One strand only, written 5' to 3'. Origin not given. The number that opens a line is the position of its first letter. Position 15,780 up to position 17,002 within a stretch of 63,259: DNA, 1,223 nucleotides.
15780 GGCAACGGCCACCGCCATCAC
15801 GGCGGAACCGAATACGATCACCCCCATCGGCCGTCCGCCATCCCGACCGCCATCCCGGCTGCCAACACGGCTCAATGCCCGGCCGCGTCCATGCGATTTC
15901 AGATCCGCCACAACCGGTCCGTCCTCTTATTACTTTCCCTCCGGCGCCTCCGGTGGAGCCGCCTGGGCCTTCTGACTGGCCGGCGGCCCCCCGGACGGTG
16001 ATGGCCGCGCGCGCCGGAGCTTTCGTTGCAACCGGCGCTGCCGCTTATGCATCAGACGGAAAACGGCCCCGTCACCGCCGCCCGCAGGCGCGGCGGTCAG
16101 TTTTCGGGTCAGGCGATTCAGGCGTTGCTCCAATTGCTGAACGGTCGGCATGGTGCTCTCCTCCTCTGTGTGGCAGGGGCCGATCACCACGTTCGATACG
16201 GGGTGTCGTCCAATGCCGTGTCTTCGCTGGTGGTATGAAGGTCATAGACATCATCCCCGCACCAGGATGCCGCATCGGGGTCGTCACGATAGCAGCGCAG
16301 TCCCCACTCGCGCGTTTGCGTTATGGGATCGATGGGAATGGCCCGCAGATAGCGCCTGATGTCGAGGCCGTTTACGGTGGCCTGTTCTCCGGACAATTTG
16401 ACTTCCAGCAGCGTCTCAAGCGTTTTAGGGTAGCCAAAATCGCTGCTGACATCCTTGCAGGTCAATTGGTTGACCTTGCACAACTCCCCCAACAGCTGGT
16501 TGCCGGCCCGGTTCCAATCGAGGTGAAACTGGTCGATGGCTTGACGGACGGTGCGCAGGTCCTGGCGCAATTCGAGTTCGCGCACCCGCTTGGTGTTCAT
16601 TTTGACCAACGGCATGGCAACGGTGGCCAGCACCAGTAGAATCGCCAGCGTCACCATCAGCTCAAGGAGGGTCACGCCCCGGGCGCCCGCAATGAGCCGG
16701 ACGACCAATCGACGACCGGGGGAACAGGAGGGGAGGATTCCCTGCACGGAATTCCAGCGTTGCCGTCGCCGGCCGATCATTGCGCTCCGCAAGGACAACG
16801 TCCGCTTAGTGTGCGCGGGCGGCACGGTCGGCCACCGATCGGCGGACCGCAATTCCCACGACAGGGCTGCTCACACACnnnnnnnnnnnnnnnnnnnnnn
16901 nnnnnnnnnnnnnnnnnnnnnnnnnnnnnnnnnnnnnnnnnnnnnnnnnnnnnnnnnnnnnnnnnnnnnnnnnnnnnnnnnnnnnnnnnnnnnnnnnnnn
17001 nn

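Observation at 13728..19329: Orphan secretin, pseudopilin, mini-ORF and GAF-GGDEF cyclase operon next to a complete T2SS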

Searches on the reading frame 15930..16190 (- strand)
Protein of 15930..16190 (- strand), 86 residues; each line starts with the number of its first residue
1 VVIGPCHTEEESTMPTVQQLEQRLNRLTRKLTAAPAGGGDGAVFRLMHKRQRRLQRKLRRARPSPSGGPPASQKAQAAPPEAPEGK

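Call 5: search_protein_families(library=pfam, proteins=[window:15930-16190:-], max_evalue=0.01)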
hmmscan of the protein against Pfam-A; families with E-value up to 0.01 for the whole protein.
window:15930-16190:- (86 aa): 0 families

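Call 7: search_protein_families(library=ncbifam, proteins=[window:15930-16190:-], max_evalue=0.01)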
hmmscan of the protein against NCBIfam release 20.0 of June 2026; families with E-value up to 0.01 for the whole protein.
window:15930-16190:- (86 aa): 0 families
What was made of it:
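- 15930..16151 (-): 73-aa basic mini-protein. It has an N-terminal helix (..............), a basic helix (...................) and a variable Pro/Ala tail. The Shine-Dalgarno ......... lies at 16158-16166. No Pfam or NCBIfam hit (calls 5, 7).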

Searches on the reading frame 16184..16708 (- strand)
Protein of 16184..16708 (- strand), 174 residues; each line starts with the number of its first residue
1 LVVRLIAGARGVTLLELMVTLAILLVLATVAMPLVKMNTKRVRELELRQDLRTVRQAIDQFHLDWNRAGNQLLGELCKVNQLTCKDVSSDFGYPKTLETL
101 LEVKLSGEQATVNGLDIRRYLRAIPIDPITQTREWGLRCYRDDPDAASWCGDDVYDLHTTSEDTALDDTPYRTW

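Call 24: find_homologous_proteins(query=window:16184-16708:-, max_evalue=0.001)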
Query window:16184-16708:- (174 aa): 206 proteins with E <= 0.001 among 380 candidates; the best 120 are listed.
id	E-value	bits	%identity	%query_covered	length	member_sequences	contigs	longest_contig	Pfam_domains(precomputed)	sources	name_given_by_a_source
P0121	1.2e-106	372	97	97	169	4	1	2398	PF07963.18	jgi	-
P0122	4.1e-93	328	83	99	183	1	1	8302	PF07963.18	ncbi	-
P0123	3.6e-90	318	80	100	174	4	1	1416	-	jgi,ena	-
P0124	9.4e-88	310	79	99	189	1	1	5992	-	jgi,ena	-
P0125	1.2e-85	303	79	95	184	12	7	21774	PF07963.18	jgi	jgi:general secretion pathway protein G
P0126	2.7e-85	302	78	96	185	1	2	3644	-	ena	-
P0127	2.3e-84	299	79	94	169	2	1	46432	PF07963.18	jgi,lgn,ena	-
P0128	2.3e-84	299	74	99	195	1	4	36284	-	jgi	jgi:general secretion pathway protein G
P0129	2.4e-83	296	73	99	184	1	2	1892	-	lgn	-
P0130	2.4e-83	296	73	99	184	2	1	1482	-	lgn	-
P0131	2.5e-83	296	82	90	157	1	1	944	-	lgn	-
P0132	3.3e-83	295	75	100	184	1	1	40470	-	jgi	jgi:general secretion pathway protein G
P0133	6.9e-83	294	82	90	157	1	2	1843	-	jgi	-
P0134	7.4e-83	294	77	94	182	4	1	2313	-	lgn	-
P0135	1.6e-81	290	73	97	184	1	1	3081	-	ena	-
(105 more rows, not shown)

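Call 35: predict_structure(alignment_id=A2)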
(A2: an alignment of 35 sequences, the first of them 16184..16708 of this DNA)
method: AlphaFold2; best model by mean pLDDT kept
length: 174 residues; sequences in the alignment: 35
mean_pLDDT: 74.1   pTM: 0.63
mean pLDDT of the five models: 74.1, 68.8, 68.2, 64.8, 64.2
residues with pLDDT >= 90: 36; 70-90: 75; 50-70: 39; < 50: 24
segments of 3 or more residues with pLDDT < 50: 1-9, 104-112
pLDDT, mean of each block of 10 residues (from residue 1): 47 81 88 84 93 88 67 60 68 79 52 57 87 82 51 79 92 87
secondary structure, 60 per line:
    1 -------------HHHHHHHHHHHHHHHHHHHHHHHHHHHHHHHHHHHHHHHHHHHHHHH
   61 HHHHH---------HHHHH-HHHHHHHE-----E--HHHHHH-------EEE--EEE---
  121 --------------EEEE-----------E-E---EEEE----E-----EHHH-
elements in order: H14-65 H75-79 H81-87 H97-102 E110-112 E115-117 E135-138 E156-159

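Call 39: fold_search(model_id=the predicted structure, library=pdb)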
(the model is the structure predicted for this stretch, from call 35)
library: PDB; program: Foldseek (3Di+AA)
matches with E <= 10: 10; with E <= 0.001: 0
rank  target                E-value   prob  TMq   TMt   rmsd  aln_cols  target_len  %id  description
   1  5vxx_A                1.8e+00  0.28  0.23  0.25   3.1        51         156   33  Cryo-EM reconstruction of Neisseria gonorrhoeae Type IV pilus (released 2017-07-12)
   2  8u8z_A                5.0e+00  0.06  0.16  0.07   6.7        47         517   21  Cryo-EM structure of PsBphP in Pr state, extended DHp (released 2024-08-21)
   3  4lw9_A                5.7e+00  0.13  0.27  0.39   6.3        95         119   18  Crystal structure of Vibrio cholera major pseudopilin EpsG (released 2014-07-16)
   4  8u8z_B                5.7e+00  0.05  0.16  0.07   6.7        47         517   21  Cryo-EM structure of PsBphP in Pr state, extended DHp (released 2024-08-21)
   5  1t92_A                6.4e+00  0.14  0.15  0.25   0.5        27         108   26  Crystal structure of N-terminal truncated pseudopilin PulG (released 2004-10-05)
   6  8u4x_A                6.4e+00  0.04  0.15  0.06   6.7        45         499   22  Cryo-EM structure of PsBphP in Pr state (released 2024-08-21)
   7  8u4x_B                6.4e+00  0.04  0.15  0.06   6.7        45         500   22  Cryo-EM structure of PsBphP in Pr state (released 2024-08-21)
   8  9k32_A                8.8e+00  0.03  0.20  0.06  13.8        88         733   16  Cryo-EM structure of the NbaCas9-guide RNA-target DNA complex (released 2026-02-04)
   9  8vvn_B                9.4e+00  0.03  0.18  0.15   5.8        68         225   24  Cryo-EM structure of a type I ZorAB complex from Shewanella sp. strain ANA-3 (released 2025-02-05)
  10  1p6m_A                9.4e+00  0.03  0.18  0.09  10.6        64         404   19  Bovine endothelial NOS heme domain with (4S)-N-(4-amino-5-[aminoethyl]aminopentyl)-N'-nitroguanidine bound (released 2004-01-13)
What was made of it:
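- On GspG major pseudopilin (TIGR01710 / PF08334): An AF2 model (pLDDT 74) gave no significant Foldseek hit; EpsG and PulG appear only at E>1 (calls 35, 39).
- Tried and rejected: The AF2 model of the pilin (pLDDT 74, call 35) gave no significant Foldseek PDB match (call 39).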

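Call 40: search_solved_structures(query=A2, max_evalue=1, show_alignments=2)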
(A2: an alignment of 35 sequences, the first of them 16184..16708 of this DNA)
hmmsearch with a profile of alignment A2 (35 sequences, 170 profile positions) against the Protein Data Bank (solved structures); distinct sequences matched with E-value up to 1: 25.
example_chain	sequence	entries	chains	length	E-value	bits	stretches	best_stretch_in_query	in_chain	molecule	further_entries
7tgg_A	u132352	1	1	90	5.1e-06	29.4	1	3-56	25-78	Geopilin domain 1 protein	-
9egp_A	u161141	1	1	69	2e-05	27.5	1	3-56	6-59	Geopilin domain 1 protein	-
8tj2_C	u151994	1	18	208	3.1e-05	26.8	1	9-66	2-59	Type IV major pilin protein PilA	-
5wda_A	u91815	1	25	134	4.2e-05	26.4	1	9-70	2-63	General secretion pathway protein G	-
9laa_A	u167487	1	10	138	0.00013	24.9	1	2-31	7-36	Type IV pilin protein PilA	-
2m7g_A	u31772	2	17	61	0.0002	24.2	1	9-56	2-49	Geopilin domain 1 protein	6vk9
1ay2_A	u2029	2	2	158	0.00049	23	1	9-39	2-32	TYPE 4 PILIN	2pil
5kua_A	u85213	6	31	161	0.0019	21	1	9-39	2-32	pilin | Neisseria meningitidis PilE variant SB-GATDH | Neisseria meningitidis PilE, SB-DATDH variant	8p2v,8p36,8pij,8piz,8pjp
2hi2_A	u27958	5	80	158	0.0024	20.7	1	9-39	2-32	Fimbrial protein | PilA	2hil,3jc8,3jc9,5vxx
6xxd_A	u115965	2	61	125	0.0031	20.4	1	9-44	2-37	PilA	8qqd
8p3b_A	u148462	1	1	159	0.0033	20.3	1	9-39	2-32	Fimbrial protein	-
8tob_GA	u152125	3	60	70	0.0033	20.2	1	9-60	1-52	Fimbrial protein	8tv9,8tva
8pfb_G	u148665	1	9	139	0.0041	19.9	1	9-57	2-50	Type IV pilin PilE1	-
1oqw_A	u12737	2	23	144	0.0087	18.9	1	9-42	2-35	Fimbrial protein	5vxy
9xnc_G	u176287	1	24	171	0.011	18.6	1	7-39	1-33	Bacteria pilus (like)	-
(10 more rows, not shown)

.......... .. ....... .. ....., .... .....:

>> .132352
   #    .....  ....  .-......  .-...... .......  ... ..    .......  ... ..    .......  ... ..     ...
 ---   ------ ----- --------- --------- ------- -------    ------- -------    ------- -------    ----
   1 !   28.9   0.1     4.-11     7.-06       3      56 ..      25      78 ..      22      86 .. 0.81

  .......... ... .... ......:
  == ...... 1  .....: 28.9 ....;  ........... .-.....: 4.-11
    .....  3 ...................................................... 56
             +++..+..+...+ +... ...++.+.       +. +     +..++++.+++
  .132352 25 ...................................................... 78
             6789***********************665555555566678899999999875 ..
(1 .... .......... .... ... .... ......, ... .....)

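Call 76: search_protein_representatives(alignment_id=A2)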
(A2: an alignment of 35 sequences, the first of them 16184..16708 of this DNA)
Query: 35 sequences, 170 profile positions. Proteins with E-value up to 0.001 (for the whole library): 7579; up to 1e-10: 1260; up to 1e-30: 85. The best 150 are listed.
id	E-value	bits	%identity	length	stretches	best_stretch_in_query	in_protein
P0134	3.1e-81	287.3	-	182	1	5-170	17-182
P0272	7.9e-73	259.9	-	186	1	4-170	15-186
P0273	9.3e-63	227.1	-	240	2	4-106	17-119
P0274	5.0e-61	221.5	-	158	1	16-170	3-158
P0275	1.8e-53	196.9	-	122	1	50-170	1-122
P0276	1.2e-52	194.2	-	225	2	4-105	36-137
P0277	4.3e-50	185.9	-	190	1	4-170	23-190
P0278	4.8e-47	176.0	-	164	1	4-170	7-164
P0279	2.6e-46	173.6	-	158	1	4-170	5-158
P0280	2.7e-46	173.6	-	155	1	8-170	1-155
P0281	8.3e-46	172.0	-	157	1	4-112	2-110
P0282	6.1e-45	169.2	-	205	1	4-170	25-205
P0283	3.6e-43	163.4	-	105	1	4-100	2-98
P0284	1.9e-41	157.8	-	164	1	4-105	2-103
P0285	2.6e-41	157.3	-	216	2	4-102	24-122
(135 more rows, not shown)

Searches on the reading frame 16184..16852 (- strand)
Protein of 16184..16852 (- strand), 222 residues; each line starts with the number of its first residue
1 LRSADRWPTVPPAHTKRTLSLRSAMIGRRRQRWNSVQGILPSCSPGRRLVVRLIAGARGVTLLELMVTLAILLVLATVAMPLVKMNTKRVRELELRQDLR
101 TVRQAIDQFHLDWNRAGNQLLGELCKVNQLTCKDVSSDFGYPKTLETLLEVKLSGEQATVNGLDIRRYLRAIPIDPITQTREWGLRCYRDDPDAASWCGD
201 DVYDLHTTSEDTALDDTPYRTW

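Call 5: search_protein_families(library=pfam, proteins=[window:16184-16852:-], max_evalue=0.01)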
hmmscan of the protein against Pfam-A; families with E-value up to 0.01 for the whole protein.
window:16184-16852:- (222 aa): 1 family
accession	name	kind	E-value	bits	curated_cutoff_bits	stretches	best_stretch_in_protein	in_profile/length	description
PF07963.17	N_methyl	-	7.6e-05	22.6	21.2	1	57-80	4-27/27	Prokaryotic N-terminal methylation motif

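Call 7: search_protein_families(library=ncbifam, proteins=[window:16184-16852:-], max_evalue=0.01)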
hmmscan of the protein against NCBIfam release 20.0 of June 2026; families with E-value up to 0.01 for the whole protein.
window:16184-16852:- (222 aa): 7 families
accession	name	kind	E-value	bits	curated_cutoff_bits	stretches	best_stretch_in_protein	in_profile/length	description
TIGR01710.1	typeII_sec_gspG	equivalog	2.9e-08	33.8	88.85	1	58-115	1-58/134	type II secretion system major pseudopilin GspG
TIGR02532.1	IV_pilin_GFxxxE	domain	2.9e-05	23.7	16.3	1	58-80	2-24/24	prepilin-type N-terminal cleavage/methylation domain-containing protein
NF041013.1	T4P_ComGE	equivalog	5.7e-05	23.1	49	1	58-103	4-50/83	competence type IV pilus minor pilin ComGE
NF041775.1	typeIV_PilA_Myxo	equivalog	0.00011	22.2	400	1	50-114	3-67/214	type IV pilin protein PilA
NF007862.0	PRK10574.1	equivalog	0.00018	21.6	138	1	57-114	4-61/145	prepilin peptidase-dependent pilin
NF040999.1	pilin_ComGC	equivalog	0.0015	18.7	75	1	58-131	2-73/84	competence type IV pilus major pilin ComGC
TIGR01708.2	typeII_sec_gspH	equivalog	0.003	17.6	80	1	58-122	2-62/169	type II secretion system minor pseudopilin GspH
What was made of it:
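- Checked: Pilin, 16184-16852: N_methyl motif with G|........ (calls 5, 7).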
